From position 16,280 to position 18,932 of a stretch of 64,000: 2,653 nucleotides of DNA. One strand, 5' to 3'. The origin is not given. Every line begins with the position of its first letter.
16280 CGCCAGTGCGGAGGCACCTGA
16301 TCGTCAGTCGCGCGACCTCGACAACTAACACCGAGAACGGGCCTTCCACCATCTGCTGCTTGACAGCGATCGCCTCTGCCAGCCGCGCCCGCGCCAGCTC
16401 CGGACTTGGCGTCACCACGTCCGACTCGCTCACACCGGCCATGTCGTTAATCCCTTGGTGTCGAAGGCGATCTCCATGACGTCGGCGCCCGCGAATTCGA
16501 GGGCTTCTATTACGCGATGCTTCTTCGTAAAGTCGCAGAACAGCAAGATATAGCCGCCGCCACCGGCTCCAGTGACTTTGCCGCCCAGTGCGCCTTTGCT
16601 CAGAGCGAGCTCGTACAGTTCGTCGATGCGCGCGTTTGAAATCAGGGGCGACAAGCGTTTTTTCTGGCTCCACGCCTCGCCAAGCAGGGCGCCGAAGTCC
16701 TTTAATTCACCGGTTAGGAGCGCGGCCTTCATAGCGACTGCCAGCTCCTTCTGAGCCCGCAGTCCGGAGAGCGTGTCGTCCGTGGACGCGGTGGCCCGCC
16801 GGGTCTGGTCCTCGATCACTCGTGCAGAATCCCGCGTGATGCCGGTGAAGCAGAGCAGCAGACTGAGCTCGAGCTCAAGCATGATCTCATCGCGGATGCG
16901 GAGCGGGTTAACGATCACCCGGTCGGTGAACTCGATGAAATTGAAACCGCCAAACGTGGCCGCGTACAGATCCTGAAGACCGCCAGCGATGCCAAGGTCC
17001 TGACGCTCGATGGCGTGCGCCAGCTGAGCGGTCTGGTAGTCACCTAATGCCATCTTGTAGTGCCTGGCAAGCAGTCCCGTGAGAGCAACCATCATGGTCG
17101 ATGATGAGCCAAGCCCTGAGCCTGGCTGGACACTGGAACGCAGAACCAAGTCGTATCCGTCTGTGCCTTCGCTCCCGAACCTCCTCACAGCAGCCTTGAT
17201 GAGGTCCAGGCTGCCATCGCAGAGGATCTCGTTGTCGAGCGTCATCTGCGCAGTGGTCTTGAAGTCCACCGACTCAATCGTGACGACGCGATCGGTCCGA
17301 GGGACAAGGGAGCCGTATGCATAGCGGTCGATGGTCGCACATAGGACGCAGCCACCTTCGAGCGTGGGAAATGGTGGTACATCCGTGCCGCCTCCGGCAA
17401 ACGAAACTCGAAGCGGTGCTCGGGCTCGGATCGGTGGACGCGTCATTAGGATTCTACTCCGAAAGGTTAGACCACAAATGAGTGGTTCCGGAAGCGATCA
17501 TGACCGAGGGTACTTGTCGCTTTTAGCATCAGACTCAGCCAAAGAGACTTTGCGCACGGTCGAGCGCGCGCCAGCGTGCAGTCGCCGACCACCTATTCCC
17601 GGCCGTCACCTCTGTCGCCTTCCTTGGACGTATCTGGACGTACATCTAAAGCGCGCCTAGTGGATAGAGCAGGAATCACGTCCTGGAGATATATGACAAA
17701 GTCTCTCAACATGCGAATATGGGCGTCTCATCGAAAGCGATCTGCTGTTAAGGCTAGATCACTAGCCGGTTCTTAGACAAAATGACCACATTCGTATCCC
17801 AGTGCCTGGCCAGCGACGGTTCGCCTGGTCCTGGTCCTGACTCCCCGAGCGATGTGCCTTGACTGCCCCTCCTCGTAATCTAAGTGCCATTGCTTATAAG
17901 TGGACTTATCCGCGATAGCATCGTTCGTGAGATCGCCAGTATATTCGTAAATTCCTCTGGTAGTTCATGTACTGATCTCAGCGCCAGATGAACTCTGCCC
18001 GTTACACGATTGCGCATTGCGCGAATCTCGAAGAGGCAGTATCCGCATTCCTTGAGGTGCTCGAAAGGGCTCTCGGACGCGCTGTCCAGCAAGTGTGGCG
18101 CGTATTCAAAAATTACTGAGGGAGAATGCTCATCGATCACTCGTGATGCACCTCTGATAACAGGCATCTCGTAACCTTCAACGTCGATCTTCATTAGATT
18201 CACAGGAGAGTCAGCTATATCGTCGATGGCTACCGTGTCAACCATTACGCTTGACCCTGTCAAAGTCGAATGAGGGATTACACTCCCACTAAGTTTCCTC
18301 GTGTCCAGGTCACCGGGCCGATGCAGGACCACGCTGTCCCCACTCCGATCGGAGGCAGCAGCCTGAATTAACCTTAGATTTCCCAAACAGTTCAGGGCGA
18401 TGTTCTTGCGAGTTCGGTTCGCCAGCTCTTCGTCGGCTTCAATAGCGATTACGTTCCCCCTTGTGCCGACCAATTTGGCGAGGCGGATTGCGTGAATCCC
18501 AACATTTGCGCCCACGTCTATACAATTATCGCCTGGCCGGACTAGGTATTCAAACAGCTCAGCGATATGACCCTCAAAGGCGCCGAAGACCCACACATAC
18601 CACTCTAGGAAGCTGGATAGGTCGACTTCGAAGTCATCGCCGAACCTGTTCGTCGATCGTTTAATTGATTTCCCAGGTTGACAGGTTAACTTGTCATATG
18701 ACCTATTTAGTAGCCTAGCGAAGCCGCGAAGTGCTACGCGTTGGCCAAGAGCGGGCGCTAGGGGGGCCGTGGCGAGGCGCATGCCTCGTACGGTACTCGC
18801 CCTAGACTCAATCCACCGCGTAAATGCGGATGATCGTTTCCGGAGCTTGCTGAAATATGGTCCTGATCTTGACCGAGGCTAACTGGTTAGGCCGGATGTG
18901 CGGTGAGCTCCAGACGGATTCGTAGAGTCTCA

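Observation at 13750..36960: AT-richer mosaic glycan-biosynthesis island inserted between two high-GC blocks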

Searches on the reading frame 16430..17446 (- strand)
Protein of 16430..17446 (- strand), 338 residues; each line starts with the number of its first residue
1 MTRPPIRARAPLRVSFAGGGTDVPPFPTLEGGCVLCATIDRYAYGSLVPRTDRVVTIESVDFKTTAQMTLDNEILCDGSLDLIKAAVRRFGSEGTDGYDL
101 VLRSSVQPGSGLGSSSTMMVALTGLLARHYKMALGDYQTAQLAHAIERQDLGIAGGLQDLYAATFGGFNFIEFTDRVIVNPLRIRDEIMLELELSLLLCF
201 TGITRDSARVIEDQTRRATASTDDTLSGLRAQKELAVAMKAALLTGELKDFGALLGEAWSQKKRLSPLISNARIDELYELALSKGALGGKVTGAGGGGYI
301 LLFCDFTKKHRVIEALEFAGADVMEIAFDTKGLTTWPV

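Call 4: search_protein_families(library=pfam, proteins=[window:16430-17446:-])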
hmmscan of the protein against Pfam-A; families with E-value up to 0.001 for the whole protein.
window:16430-17446:- (338 aa): 2 families
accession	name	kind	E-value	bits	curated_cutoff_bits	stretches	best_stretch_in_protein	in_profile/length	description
PF00288.32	GHMP_kinases_N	-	2.5e-17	63.3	22.3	1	82-167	2-87/87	GHMP kinases N terminal domain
PF08544.19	GHMP_kinases_C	-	1.1e-12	48.6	21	1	239-320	1-83/85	GHMP kinases C terminal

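Call 22: search_protein_families(library=ncbifam, max_evalue=0.1, proteins=[window:16430-17446:-])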
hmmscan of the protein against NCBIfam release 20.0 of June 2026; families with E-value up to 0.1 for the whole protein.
window:16430-17446:- (338 aa): 16 families
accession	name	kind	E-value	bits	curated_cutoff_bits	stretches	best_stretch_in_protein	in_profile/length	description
NF049969.1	GlMnHpPKinHddA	equivalog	3e-85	286.6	600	1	6-337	3-337/338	D-glycero-D-manno-heptose 7-phosphate kinase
NF009948.0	PRK13412.1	equivalog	1e-27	96.2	721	2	84-302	717-933/974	bifunctional fucokinase/fucose-1-phosphate guanylyltransferase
TIGR00549.1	mevalon_kin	equivalog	6.2e-26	91.5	163.05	1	37-301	22-274/276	mevalonate kinase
NF003006.0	PRK03817.1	equivalog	1.4e-19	70.3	443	2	7-210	3-196/352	galactokinase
NF003036.0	PRK03926.1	equivalog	4.6e-19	68.6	403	1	79-333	56-296/302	mevalonate kinase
TIGR00131.1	gal_kin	equivalog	1.1e-14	54.2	226.65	2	3-206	15-216/388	galactokinase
NF003705.0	PRK05322.1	equivalog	1.3e-14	53.7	385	2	11-166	25-181/388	galactokinase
NF001816.0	PRK00555.1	equivalog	2.9e-12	46.2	509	2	7-168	4-162/363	galactokinase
NF003472.0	PRK05101.1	equivalog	5.2e-12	45.4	499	1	8-164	23-179/382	galactokinase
NF040957.1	Arch_PMK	equivalog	4.8e-09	36.2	500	1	110-329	92-310/316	phosphomevalonate kinase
NF002288.1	PRK01212.1-4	equivalog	6e-09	35.4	194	1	94-315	73-277/303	homoserine kinase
TIGR00191.1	thrB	equivalog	2.1e-07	30.1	168.25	1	85-327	69-288/304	homoserine kinase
TIGR01920.1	Shik_kin_archae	equivalog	5.8e-06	25.9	126.85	1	80-186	50-159/266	shikimate kinase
TIGR00144.1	beta_RFAP_syn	subfamily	0.00042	19.6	113.5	1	59-144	47-129/325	beta-ribofuranosylaminobenzene 5'-phosphate synthase family protein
TIGR01220.1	Pmev_kin_Gr_pos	equivalog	0.0023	17.1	165.7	1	110-182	117-188/358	phosphomevalonate kinase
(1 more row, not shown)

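Call 23: find_encoding_contigs(protein=window:16430-17446:-, flank=10000, max_places=10)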
Protein window:16430-17446:- (338 aa): 2 contigs read that carry it; 2 places shown.
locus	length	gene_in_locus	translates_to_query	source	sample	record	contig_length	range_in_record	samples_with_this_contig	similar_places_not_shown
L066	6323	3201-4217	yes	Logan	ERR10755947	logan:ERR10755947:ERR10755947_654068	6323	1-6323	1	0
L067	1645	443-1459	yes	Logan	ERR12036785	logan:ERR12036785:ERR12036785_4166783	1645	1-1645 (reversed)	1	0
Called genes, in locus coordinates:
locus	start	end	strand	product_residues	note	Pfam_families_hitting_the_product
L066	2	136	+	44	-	?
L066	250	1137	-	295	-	PF13489:Methyltransf_23, PF01209:Ubie_methyltran, PF13847:Methyltransf_31, PF08241:Methyltransf_11, PF08242:Methyltransf_12, PF13649:Methyltransf_25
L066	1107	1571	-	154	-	-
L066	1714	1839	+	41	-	-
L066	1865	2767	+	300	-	PF01135:PCMT (weak), PF05575:V_cholerae_RfbT (weak), PF05050:Methyltransf_21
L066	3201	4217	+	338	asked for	PF00288:GHMP_kinases_N, PF08544:GHMP_kinases_C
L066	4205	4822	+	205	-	PF13580:SIS_2, PF01380:SIS (weak)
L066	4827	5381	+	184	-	PF00702:Hydrolase, PF13419:HAD_2 (weak), PF13242:Hydrolase_like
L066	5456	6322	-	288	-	?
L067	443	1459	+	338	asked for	PF00288:GHMP_kinases_N, PF08544:GHMP_kinases_C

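Call 30: find_homologous_proteins(query=window:16430-17446:-, max_evalue=1e-20)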
Query window:16430-17446:- (338 aa): 7970 proteins with E <= 1e-20 among 8000 candidates; the best 120 are listed.
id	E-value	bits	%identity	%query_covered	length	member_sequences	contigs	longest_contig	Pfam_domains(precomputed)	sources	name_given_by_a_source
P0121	2.0e-218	742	100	100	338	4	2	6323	PF00288.33,PF08544.19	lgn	-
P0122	2.3e-200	683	92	100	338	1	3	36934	PF00288.33,PF08544.19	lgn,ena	-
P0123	7.1e-193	658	89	99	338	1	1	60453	PF00288.33,PF08544.19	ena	-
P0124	1.9e-191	653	88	99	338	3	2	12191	PF00288.33,PF08544.19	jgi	jgi:D-glycero-alpha-D-manno-heptose-7-phosphate kinase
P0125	3.9e-191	652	88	99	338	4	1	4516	PF00288.33,PF08544.19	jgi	jgi:D-glycero-alpha-D-manno-heptose-7-phosphate kinase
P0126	4.4e-191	652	87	100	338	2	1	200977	PF00288.33,PF08544.19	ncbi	-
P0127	9.3e-191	651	87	100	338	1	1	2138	PF00288.33,PF08544.19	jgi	jgi:D-glycero-alpha-D-manno-heptose-7-phosphate kinase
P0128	2.1e-190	650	87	100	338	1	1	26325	PF00288.33,PF08544.19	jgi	jgi:D-glycero-alpha-D-manno-heptose-7-phosphate kinase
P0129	1.4e-189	647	87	99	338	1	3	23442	PF00288.33,PF08544.19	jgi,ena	jgi:D-glycero-alpha-D-manno-heptose-7-phosphate kinase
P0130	1.8e-188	644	92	93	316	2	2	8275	PF00288.33,PF08544.19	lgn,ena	-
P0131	2.2e-188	643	87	99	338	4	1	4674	PF00288.33,PF08544.19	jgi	jgi:D-glycero-alpha-D-manno-heptose-7-phosphate kinase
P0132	5.5e-188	642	86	100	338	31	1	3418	PF00288.33,PF08544.19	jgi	-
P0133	9.8e-188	641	86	99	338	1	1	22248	PF00288.33,PF08544.19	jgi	jgi:D-glycero-alpha-D-manno-heptose-7-phosphate kinase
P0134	1.5e-187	641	86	99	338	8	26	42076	PF00288.33,PF08544.19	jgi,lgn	jgi:D-glycero-alpha-D-manno-heptose-7-phosphate kinase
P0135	2.6e-187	640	85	100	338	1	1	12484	PF00288.33,PF08544.19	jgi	jgi:D-glycero-alpha-D-manno-heptose-7-phosphate kinase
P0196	2.6e-177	607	82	100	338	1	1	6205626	PF00288.33,PF08544.19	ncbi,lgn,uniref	ncbi:GHMP family kinase ATP-binding protein [Mycobacterium sp. HUMS_1102779]|uniref:GHMP family kina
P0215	2.6e-175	600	100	83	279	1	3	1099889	PF00288.33,PF08544.19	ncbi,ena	-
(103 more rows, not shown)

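Call 31: find_encoding_contigs(protein=P0215, flank=10000, max_places=4)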
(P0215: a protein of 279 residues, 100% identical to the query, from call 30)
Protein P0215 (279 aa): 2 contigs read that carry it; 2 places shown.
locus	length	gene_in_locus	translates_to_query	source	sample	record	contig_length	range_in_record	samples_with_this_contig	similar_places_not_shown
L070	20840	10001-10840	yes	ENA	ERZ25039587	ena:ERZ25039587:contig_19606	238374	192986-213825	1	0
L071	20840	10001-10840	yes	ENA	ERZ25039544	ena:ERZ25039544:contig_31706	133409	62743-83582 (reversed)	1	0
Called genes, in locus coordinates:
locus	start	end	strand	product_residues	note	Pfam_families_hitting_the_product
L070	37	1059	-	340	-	-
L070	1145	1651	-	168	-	-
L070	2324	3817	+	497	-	PF13522:GATase_6, PF13537:GATase_7, PF00733:Asn_synthase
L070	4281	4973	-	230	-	PF12697:Abhydrolase_6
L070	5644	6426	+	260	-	PF03050:DDE_Tnp_IS66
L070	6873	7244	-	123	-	-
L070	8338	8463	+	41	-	-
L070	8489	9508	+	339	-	PF01135:PCMT (weak), PF05575:V_cholerae_RfbT (weak), PF05050:Methyltransf_21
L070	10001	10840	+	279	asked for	PF00288:GHMP_kinases_N, PF08544:GHMP_kinases_C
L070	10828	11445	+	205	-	PF13580:SIS_2, PF01380:SIS (weak)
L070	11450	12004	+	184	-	PF00702:Hydrolase, PF13419:HAD_2 (weak), PF13242:Hydrolase_like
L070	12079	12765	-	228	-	PF00534:Glycos_transf_1, PF13692:Glyco_trans_1_4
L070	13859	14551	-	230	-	PF07719:TPR_2 (faint), PF13424:TPR_12, PF13432:TPR_16 (weak)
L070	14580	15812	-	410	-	PF25872:HTH_77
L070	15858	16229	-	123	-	-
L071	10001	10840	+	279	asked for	PF00288:GHMP_kinases_N, PF08544:GHMP_kinases_C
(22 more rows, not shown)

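Call 32: find_encoding_contigs(protein=P0122, flank=10000, max_places=4)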
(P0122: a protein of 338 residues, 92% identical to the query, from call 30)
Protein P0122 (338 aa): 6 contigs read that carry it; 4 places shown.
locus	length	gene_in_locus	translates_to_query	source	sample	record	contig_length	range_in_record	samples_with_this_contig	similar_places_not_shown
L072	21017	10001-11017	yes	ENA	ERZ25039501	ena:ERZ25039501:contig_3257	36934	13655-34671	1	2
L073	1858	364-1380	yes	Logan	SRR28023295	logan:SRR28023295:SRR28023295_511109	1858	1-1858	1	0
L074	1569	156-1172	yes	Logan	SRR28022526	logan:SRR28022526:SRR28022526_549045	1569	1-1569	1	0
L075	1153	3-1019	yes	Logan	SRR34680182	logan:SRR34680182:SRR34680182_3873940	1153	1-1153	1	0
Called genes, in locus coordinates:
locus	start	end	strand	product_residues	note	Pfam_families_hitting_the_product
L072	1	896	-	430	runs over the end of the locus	PF03721:UDPG_MGDP_dh_N, PF03446:NAD_binding_2 (faint), PF00984:UDPG_MGDP_dh, PF03720:UDPG_MGDP_dh_C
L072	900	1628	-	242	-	PF13489:Methyltransf_23, PF08241:Methyltransf_11, PF08242:Methyltransf_12, PF13649:Methyltransf_25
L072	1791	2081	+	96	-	-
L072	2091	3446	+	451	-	-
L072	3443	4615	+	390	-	PF00534:Glycos_transf_1, PF13692:Glyco_trans_1_4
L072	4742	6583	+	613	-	PF13522:GATase_6, PF13537:GATase_7, PF00733:Asn_synthase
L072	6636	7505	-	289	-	PF03141:Methyltransf_29 (weak), PF13489:Methyltransf_23, PF01209:Ubie_methyltran, PF05175:MTS, PF08241:Methyltransf_11, PF08242:Methyltransf_12, PF13649:Methyltransf_25, PF13847:Methyltransf_31, +2 more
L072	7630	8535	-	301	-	PF13489:Methyltransf_23, PF01209:Ubie_methyltran, PF08241:Methyltransf_11, PF08242:Methyltransf_12, PF13649:Methyltransf_25, PF13847:Methyltransf_31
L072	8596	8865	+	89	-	-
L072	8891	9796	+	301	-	PF05050:Methyltransf_21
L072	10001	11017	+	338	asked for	PF00288:GHMP_kinases_N, PF08544:GHMP_kinases_C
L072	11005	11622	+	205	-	PF13580:SIS_2, PF01380:SIS (weak)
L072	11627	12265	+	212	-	PF00702:Hydrolase, PF12710:HAD (weak), PF13419:HAD_2 (weak), PF13242:Hydrolase_like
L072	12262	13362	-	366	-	PF00534:Glycos_transf_1, PF13692:Glyco_trans_1_4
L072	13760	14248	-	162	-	PF13358:DDE_3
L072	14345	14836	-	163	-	PF13384:HTH_23, PF13518:HTH_28 (weak), PF13551:HTH_29 (weak), PF13565:HTH_32, PF13592:HTH_33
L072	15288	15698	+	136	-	-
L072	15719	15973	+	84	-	-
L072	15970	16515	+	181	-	-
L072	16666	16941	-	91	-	-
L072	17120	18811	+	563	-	PF13518:HTH_28 (weak), PF13701:DDE_Tnp_1_4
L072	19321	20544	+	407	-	PF02350:Epimerase_2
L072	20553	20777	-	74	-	PF04149:DUF397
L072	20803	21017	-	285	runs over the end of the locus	PF01381:HTH_3 (faint), PF13560:HTH_31, PF19054:DUF5753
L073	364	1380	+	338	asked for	PF00288:GHMP_kinases_N, PF08544:GHMP_kinases_C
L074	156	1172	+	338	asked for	PF00288:GHMP_kinases_N, PF08544:GHMP_kinases_C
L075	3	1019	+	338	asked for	PF00288:GHMP_kinases_N, PF08544:GHMP_kinases_C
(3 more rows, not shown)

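Call 40: find_encoding_contigs(protein=P0196, flank=10000, max_places=2)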
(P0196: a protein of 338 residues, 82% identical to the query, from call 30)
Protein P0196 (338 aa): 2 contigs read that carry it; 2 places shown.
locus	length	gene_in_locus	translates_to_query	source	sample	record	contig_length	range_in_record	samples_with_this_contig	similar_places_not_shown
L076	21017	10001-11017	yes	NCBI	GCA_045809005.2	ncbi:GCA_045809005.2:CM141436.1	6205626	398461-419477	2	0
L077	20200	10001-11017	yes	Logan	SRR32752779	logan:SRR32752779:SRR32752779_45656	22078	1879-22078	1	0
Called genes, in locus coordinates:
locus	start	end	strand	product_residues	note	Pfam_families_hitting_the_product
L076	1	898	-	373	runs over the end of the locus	PF01408:GFO_IDH_MocA, PF22725:GFO_IDH_MocA_C3, PF02894:GFO_IDH_MocA_C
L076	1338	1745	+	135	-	PF08660:Alg14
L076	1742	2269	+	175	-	PF04101:Glyco_tran_28_C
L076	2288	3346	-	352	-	PF13439:Glyco_transf_4, PF13579:Glyco_trans_4_4, PF13692:Glyco_trans_1_4 (weak)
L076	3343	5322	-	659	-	PF13439:Glyco_transf_4 (faint), PF20706:GT4-conflict (weak), PF00534:Glycos_transf_1, PF13692:Glyco_trans_1_4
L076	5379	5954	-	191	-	PF00132:Hexapep (faint)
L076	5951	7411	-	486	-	PF01943:Polysacc_synt, PF13440:Polysacc_synt_3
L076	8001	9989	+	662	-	-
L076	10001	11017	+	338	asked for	PF00288:GHMP_kinases_N, PF08544:GHMP_kinases_C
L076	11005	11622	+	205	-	PF13580:SIS_2, PF01380:SIS (weak)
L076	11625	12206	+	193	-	PF00702:Hydrolase, PF13419:HAD_2 (weak), PF13242:Hydrolase_like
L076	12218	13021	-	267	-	PF05050:Methyltransf_21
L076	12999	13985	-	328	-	PF01609:DDE_Tnp_1, PF13612:DDE_Tnp_1_3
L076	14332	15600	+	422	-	PF01548:DEDD_Tnp_IS110, PF02371:Transposase_20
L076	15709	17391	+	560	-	-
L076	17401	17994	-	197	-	-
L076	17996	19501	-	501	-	PF02397:Bac_transf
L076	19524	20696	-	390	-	PF00823:PPE, PF12484:PPE-SVP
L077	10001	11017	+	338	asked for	PF00288:GHMP_kinases_N, PF08544:GHMP_kinases_C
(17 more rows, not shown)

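Call 41: find_encoding_contigs(protein=P0126, flank=10000, max_places=2)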
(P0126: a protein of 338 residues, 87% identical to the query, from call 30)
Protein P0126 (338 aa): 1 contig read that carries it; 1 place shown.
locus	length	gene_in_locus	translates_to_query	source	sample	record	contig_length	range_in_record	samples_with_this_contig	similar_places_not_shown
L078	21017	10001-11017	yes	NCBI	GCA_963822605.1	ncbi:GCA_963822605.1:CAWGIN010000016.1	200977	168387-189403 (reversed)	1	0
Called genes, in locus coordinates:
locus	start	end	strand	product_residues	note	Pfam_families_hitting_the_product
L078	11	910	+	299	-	PF13384:HTH_23 (faint), PF13518:HTH_28 (weak), PF13551:HTH_29 (weak), PF13565:HTH_32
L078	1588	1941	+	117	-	PF00589:Phage_integrase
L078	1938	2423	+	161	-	-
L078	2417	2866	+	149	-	PF00589:Phage_integrase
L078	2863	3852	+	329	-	PF02899:Phage_int_SAM_1, PF13495:Phage_int_SAM_4 (faint), PF00589:Phage_integrase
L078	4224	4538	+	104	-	PF13358:DDE_3 (weak)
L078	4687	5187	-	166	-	-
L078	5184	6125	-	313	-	PF13565:HTH_32, PF13358:DDE_3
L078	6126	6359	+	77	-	-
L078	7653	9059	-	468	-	PF13701:DDE_Tnp_1_4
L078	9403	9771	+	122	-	PF13384:HTH_23 (weak), PF13518:HTH_28 (faint), PF13551:HTH_29 (weak), PF13565:HTH_32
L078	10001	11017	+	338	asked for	PF00288:GHMP_kinases_N, PF08544:GHMP_kinases_C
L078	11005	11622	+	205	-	PF13580:SIS_2, PF01380:SIS (weak)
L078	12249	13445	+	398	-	PF20706:GT4-conflict (faint), PF13439:Glyco_transf_4, PF13579:Glyco_trans_4_4, PF00534:Glycos_transf_1, PF13692:Glyco_trans_1_4, PF13524:Glyco_trans_1_2 (weak)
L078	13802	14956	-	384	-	PF13439:Glyco_transf_4, PF13579:Glyco_trans_4_4, PF20706:GT4-conflict, PF00534:Glycos_transf_1, PF13692:Glyco_trans_1_4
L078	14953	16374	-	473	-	PF01943:Polysacc_synt (faint)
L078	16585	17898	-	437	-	PF13439:Glyco_transf_4, PF20706:GT4-conflict, PF13579:Glyco_trans_4_4, PF00534:Glycos_transf_1, PF13692:Glyco_trans_1_4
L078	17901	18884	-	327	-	PF00535:Glycos_transf_2, PF13641:Glyco_tranf_2_3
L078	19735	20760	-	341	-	PF02156:Glyco_hydro_26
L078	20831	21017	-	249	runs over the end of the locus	PF02156:Glyco_hydro_26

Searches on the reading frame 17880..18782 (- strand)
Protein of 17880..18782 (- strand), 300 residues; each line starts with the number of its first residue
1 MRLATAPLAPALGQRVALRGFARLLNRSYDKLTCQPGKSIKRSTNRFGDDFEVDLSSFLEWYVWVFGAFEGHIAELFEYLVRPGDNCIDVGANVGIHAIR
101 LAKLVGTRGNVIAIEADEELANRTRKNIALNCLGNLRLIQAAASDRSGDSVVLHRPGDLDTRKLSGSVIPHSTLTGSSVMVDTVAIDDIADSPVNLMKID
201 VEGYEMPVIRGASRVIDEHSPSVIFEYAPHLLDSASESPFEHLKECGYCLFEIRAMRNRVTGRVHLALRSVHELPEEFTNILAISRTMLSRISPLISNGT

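Call 4: search_protein_families(library=pfam, proteins=[window:17880-18782:-])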
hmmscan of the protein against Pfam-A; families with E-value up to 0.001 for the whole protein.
window:17880-18782:- (300 aa): 3 families
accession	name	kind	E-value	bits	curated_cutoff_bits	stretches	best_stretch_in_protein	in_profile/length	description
PF05050.19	Methyltransf_21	-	2.5e-18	67.2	22.7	1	89-233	1-153/173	Methyltransferase FkbM domain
PF01135.25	PCMT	-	8.5e-07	29.4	20.3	1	74-138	66-128/210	Protein-L-isoaspartate(D-aspartate) O-methyltransferase (PCMT)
PF05575.17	V_cholerae_RfbT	-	2.6e-06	27.4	27.9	1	87-220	83-218/286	Vibrio cholerae RfbT protein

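Call 22: search_protein_families(library=ncbifam, max_evalue=0.1, proteins=[window:17880-18782:-])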
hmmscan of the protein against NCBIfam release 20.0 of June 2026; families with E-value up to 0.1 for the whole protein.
window:17880-18782:- (300 aa): 28 families (the best 25 are shown)
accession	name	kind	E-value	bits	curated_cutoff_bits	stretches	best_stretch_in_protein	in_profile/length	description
TIGR01444.1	fkbM_fam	subfamily_domain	2.3e-27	96.2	37.7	1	87-227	2-142/143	FkbM family methyltransferase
TIGR04364.1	methyltran_FxLD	equivalog_domain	3.7e-09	36.1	320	1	81-144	80-142/394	methyltransferase, FxLD system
TIGR02469.1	CbiT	equivalog_domain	4.6e-08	33.4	78.3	1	81-145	17-80/124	precorrin-6Y C5,15-methyltransferase (decarboxylating) subunit CbiT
NF047649.1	MTase_UXPK_star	exception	2.2e-07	30.2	460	1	81-143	75-137/283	methyltransferase/UXPK-star double selenoprotein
NF010549.0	PRK13942.1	equivalog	2.4e-07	30.5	282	1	81-139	75-133/215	protein-L-isoaspartate O-methyltransferase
NF041536.1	ArsM_DUF2284_UU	exception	1.2e-06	27.2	575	1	82-144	75-137/459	arsenite methyltransferase/DUF2284 domain selenoprotein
NF041537.1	ArsM_AhpD_UU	exception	2.4e-06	26.6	510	1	81-144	74-137/345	arsenite methyltransferase/AhpD domain selenoprotein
TIGR00080.1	pimt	equivalog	5.1e-06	26.5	159.05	1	74-140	67-134/216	protein-L-isoaspartate O-methyltransferase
NF001556.0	PRK00377.1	equivalog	1.2e-05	25.2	238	1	81-144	38-102/198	cobalt-precorrin-6Y C(15)-methyltransferase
NF005640.0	PRK07402.1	equivalog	6.4e-05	22.6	219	1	87-145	47-104/200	precorrin-6Y C5,15-methyltransferase subunit CbiT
TIGR00406.1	prmA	equivalog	0.00027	20.5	183.15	1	75-138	151-212/288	50S ribosomal protein L11 methyltransferase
NF008823.0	PRK11873.1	subfamily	0.00089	18.8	263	1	81-136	75-130/272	arsenite methyltransferase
NF001785.0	PRK00517.2-2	equivalog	0.0021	17.3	188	1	84-143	146-203/282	50S ribosomal protein L11 methyltransferase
NF053511.1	tRNA_U34_MnmM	equivalog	0.0022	17.6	135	1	75-141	9-76/183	tRNA 5-(aminomethyl)-2-thiouridylate-methyltransferase MnmM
NF011529.0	PRK14968.1-3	equivalog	0.0028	17.1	162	1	77-141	27-89/198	putative methyltransferase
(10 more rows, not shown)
